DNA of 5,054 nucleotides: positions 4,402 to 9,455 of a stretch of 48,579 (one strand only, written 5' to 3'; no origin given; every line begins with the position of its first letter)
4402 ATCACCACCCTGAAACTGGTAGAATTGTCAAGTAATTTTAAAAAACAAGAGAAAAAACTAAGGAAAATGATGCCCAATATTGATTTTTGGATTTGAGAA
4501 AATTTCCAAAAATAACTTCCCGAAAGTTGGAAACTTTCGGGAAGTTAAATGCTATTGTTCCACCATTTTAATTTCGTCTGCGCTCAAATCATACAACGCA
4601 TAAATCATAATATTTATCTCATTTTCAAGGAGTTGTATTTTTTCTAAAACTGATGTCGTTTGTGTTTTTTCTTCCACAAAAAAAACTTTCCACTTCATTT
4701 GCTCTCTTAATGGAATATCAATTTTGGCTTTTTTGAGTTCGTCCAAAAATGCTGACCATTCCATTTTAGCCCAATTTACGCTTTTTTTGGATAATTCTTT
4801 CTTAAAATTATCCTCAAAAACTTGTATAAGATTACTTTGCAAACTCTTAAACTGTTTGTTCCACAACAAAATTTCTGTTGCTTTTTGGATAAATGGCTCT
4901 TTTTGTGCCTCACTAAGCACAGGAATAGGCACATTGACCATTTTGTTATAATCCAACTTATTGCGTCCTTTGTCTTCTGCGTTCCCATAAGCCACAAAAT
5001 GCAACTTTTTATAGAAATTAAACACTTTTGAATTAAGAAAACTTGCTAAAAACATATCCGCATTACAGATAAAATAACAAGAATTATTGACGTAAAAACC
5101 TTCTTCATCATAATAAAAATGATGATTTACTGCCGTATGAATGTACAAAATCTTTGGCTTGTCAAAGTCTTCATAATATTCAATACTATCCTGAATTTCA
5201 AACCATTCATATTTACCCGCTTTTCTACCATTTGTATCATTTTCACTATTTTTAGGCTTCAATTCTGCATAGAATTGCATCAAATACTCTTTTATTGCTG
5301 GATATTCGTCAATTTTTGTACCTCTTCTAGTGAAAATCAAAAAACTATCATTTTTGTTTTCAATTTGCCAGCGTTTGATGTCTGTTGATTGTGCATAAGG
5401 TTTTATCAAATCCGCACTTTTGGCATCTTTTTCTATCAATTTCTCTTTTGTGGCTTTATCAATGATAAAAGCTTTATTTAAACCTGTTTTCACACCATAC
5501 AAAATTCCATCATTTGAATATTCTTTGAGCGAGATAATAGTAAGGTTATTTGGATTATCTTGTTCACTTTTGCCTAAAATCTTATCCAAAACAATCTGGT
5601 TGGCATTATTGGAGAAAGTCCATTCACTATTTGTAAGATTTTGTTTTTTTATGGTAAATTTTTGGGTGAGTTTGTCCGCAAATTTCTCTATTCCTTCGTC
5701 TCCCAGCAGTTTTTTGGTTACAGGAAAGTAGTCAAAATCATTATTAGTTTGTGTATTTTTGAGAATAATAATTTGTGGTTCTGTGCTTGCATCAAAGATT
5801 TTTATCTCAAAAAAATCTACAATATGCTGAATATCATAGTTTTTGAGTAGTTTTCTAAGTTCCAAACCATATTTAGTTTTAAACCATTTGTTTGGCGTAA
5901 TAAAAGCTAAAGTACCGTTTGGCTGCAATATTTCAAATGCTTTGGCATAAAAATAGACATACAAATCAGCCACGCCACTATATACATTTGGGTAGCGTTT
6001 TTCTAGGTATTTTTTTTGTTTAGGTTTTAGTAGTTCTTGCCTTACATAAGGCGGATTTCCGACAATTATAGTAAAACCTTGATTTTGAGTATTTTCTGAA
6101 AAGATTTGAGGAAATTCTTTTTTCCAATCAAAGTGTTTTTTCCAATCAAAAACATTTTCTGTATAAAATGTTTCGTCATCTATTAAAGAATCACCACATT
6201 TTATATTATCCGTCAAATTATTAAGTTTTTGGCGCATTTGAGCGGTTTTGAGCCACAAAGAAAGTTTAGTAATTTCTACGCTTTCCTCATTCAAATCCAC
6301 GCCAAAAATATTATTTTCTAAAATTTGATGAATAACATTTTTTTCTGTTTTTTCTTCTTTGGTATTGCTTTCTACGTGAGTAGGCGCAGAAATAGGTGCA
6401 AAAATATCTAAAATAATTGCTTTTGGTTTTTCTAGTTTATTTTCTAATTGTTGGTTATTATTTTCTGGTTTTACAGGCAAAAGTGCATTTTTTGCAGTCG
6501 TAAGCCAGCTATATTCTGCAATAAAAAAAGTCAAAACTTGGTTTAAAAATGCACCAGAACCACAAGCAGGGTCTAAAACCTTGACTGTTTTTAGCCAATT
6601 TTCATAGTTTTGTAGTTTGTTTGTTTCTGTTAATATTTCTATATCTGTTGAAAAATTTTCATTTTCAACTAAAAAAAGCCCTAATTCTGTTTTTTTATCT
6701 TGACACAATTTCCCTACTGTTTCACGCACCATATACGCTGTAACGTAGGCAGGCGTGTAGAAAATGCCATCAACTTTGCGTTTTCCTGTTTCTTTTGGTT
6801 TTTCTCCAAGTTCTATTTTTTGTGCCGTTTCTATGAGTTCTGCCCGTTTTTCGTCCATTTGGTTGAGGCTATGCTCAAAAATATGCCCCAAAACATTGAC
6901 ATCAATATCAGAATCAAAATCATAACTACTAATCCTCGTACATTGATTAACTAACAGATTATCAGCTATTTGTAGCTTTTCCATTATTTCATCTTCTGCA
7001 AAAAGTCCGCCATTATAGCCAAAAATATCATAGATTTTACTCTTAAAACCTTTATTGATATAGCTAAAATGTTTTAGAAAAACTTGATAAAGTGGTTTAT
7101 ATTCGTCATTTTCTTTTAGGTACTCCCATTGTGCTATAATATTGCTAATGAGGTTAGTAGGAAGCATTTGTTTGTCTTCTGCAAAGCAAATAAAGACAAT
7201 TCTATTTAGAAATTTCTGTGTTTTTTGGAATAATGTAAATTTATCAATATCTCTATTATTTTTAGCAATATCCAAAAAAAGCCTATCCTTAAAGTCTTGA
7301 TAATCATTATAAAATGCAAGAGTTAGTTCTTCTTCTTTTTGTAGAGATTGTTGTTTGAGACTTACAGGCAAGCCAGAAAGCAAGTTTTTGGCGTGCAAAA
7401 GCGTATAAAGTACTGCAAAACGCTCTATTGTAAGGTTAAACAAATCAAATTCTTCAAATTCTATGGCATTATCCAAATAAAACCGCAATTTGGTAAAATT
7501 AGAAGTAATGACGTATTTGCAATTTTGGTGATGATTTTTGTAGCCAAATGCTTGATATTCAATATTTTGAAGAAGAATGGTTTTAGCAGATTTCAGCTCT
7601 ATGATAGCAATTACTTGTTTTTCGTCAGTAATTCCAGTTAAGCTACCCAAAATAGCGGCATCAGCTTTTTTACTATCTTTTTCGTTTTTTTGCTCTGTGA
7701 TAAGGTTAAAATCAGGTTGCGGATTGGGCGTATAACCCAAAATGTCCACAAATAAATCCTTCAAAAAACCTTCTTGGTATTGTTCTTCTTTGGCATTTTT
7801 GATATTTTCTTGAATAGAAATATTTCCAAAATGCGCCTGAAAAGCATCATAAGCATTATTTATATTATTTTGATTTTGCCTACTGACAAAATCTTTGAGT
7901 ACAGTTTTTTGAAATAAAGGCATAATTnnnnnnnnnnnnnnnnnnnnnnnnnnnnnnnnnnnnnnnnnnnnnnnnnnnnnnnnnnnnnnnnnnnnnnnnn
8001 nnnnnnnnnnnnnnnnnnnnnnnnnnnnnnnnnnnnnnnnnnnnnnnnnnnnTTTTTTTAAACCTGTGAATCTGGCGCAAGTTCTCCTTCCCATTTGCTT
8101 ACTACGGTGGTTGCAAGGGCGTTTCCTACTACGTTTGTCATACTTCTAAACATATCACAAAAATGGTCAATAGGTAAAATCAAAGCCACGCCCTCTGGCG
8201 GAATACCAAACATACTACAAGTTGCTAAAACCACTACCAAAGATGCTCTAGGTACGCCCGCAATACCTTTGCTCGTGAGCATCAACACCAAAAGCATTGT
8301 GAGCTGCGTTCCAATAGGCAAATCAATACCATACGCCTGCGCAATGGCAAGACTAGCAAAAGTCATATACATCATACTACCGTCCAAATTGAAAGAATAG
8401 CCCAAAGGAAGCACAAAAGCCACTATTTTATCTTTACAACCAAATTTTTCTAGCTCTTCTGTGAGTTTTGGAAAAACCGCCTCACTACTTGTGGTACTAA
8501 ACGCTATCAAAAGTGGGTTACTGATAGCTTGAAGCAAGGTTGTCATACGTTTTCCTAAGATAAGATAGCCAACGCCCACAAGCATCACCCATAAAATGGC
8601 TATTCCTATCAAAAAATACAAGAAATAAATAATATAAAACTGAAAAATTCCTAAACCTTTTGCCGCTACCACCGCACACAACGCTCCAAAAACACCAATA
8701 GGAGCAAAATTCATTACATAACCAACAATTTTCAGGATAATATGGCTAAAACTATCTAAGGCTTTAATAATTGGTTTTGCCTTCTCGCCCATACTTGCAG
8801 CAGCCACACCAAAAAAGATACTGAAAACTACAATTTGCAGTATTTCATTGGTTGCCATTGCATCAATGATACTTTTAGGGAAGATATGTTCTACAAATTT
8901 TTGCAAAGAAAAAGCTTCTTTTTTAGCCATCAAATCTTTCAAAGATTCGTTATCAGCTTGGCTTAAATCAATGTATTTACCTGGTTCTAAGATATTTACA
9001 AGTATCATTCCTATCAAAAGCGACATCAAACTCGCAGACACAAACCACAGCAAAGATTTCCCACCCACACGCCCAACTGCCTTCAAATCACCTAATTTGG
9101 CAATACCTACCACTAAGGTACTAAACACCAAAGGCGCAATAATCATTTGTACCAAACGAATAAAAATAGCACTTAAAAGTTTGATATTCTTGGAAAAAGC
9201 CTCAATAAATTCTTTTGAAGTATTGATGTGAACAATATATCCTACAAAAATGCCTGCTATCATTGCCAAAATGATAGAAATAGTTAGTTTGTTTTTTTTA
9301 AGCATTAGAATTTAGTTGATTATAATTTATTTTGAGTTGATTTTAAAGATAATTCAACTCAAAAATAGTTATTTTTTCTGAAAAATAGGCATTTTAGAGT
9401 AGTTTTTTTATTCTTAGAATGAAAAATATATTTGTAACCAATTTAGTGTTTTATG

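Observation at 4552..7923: Stand-alone 1123-aa Type IIG/IIL-like RM enzyme, with the adjacent LRR gene bounded by two identical 33-nt palindromes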

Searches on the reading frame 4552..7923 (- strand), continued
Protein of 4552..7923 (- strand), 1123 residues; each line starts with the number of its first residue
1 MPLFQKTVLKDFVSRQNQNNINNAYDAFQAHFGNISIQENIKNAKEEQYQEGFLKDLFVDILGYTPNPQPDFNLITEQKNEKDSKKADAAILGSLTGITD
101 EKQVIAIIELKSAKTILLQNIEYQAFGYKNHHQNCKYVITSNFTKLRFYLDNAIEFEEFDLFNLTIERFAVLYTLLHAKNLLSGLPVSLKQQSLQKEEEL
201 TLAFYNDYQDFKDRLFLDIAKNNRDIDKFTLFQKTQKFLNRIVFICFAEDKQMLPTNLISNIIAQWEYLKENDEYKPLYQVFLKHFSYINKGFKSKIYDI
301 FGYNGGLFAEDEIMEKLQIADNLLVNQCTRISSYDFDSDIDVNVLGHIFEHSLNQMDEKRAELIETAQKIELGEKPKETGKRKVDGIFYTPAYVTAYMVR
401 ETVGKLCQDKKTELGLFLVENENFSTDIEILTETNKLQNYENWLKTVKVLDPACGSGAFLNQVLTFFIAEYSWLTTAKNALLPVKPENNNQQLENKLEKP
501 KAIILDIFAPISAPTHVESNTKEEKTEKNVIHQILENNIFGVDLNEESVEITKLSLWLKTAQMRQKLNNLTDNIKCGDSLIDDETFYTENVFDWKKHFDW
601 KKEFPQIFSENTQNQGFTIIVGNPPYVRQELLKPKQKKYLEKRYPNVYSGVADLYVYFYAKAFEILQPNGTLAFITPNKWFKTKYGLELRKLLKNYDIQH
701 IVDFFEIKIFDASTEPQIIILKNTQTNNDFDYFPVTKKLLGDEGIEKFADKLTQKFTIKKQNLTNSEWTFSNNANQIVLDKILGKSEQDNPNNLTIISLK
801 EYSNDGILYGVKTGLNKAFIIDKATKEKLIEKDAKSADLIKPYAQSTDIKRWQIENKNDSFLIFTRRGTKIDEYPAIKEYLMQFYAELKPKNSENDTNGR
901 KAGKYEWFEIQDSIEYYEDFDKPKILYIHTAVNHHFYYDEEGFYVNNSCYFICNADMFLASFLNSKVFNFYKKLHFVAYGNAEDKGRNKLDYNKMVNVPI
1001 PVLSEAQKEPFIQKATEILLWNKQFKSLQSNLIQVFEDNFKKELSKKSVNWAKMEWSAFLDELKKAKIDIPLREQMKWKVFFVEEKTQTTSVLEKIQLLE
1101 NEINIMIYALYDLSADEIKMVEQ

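Call 78: fold_search(model_id=the predicted structure, library=pdb)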
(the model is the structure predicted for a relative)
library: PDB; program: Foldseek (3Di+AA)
matches with E <= 10: 1008; with E <= 0.001: 96
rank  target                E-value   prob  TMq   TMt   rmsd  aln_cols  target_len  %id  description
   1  7rfm_A                2.1e-29  1.00  0.38  0.74   6.2       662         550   21  CamA Adenine Methyltransferase Complexed to Cognate Substrate DNA and Inhibitor EPZ004777 (released 2021-09-15)
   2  8cxw_A                2.1e-29  1.00  0.39  0.76   7.1       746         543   18  CamA Adenine Methyltransferase Complexed to Cognate Substrate DNA and Inhibitor piclidenoson (Compound 4) (released 2023-01-11)
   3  8cy2_A                3.4e-29  1.00  0.38  0.74   8.7       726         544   20  CamA Adenine Methyltransferase Complexed to Cognate Substrate DNA and Inhibitor APNEA (Compound 9) (released 2023-01-11)
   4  7rfl_B                4.0e-29  1.00  0.40  0.75   7.0       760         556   19  CamA Adenine Methyltransferase Complexed to Cognate Substrate DNA and Inhibitor SGC0946 (released 2021-09-15)
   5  8cy0_A                6.5e-29  1.00  0.38  0.74   6.0       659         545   21  CamA Adenine Methyltransferase Complexed to Cognate Substrate DNA and Inhibitor MC4756 (Compound 178) (released 2023-01-11)
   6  7rfl_A                6.5e-29  1.00  0.38  0.73   6.2       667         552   21  CamA Adenine Methyltransferase Complexed to Cognate Substrate DNA and Inhibitor SGC0946 (released 2021-09-15)
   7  7lni_A                1.2e-28  1.00  0.39  0.76   6.8       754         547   20  SeMet CamA Adenine Methyltransferase Complexed to Cognate Substrate DNA (released 2021-05-19)
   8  7lni_B                1.4e-28  1.00  0.40  0.76   6.5       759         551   19  SeMet CamA Adenine Methyltransferase Complexed to Cognate Substrate DNA (released 2021-05-19)
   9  7rfn_A                1.4e-28  1.00  0.38  0.73   6.0       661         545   21  CamA Adenine Methyltransferase Complexed to Cognate Substrate DNA and Inhibitor SGC8158 (released 2021-09-15)
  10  8cxw_B                1.4e-28  1.00  0.39  0.76   6.8       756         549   19  CamA Adenine Methyltransferase Complexed to Cognate Substrate DNA and Inhibitor piclidenoson (Compound 4) (released 2023-01-11)
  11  8cxs_A                1.6e-28  1.00  0.38  0.74   5.9       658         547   22  CamA Adenine Methyltransferase Complexed to Cognate Substrate DNA and Inhibitor MTA (released 2023-01-11)
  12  8cxx_A                1.6e-28  1.00  0.38  0.73   9.0       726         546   19  CamA Adenine Methyltransferase Complexed to Cognate Substrate DNA and Compound 6 (released 2023-01-11)
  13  8fs2_A                1.8e-28  1.00  0.40  0.77   6.9       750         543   19  CamA Adenine Methyltransferase Complexed to Cognate Substrate DNA and Inhibitor 11b (YD907) (released 2023-05-10)
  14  7rfm_B                1.8e-28  1.00  0.38  0.73   5.9       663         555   21  CamA Adenine Methyltransferase Complexed to Cognate Substrate DNA and Inhibitor EPZ004777 (released 2021-09-15)
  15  7lnj_B                3.2e-28  1.00  0.40  0.77   6.4       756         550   19  CamA Adenine Methyltransferase Complexed to Cognate Substrate DNA (released 2021-05-19)
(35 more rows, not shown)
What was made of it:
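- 4912..5733 (-): Target-recognition domain, TaqI_C/CamA-like (about residues 731-1004). Foldseek CamA E 2e-29, TM(target) about 0.75 (call 78).
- Closest known: MmeI. Same: Foldseek E 3.7e-20, TM(target) 0.64 (call 78).
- Closest known: BREX PglX/BrxX. Same: Methyltransferase core and overall elongated architecture (call 78).
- PglX/BrxX structures align over about 1040 columns (TM(query) 0.44-0.46; call 78).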

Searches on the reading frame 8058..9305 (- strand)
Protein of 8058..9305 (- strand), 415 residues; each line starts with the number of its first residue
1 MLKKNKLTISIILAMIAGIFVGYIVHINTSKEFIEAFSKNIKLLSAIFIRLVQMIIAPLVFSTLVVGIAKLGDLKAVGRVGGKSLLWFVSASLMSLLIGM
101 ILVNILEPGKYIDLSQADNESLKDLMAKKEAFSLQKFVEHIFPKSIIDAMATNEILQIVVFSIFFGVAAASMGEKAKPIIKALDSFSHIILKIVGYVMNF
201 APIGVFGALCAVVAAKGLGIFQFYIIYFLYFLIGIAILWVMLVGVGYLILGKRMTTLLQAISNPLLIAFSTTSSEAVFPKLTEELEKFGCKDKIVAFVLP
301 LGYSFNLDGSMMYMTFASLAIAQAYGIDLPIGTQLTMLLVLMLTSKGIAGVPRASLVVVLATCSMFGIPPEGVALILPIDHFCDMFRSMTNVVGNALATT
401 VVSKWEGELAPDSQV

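Call 9: search_protein_families(library=pfam, proteins=[window:8058-9305:-], max_evalue=0.01)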
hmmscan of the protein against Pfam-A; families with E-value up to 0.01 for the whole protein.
window:8058-9305:- (415 aa): 1 family
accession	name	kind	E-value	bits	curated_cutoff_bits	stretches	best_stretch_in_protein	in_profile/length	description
PF00375.23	SDF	-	4.7e-114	381.8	27.9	1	7-405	1-387/387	Sodium:dicarboxylate symporter family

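Call 10: search_protein_families(library=padloc, proteins=[window:8058-9305:-], max_evalue=0.01)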
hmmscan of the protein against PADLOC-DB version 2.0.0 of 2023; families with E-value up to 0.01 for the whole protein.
window:8058-9305:- (415 aa): 0 families

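Call 11: search_protein_families(library=ncbifam, proteins=[window:8058-9305:-], max_evalue=0.01)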
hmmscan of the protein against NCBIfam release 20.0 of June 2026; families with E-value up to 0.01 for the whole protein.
window:8058-9305:- (415 aa): 4 families
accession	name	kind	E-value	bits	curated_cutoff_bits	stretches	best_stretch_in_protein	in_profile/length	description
NF002461.0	PRK01663.1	subfamily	3.6e-108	362.3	513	1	5-412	7-408/428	C4-dicarboxylate transporter DctA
NF009587.0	PRK13027.1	subfamily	8.1e-96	321.5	570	1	6-409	8-406/442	C4-dicarboxylate transporter DctA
NF008440.0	PRK11283.1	equivalog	3.3e-92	309.5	638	1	5-408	6-414/437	glutamate/aspartate:proton symporter GltP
NF010151.0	PRK13628.1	equivalog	8.6e-25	87.6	308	1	3-371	12-362/407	serine/threonine transporter SstT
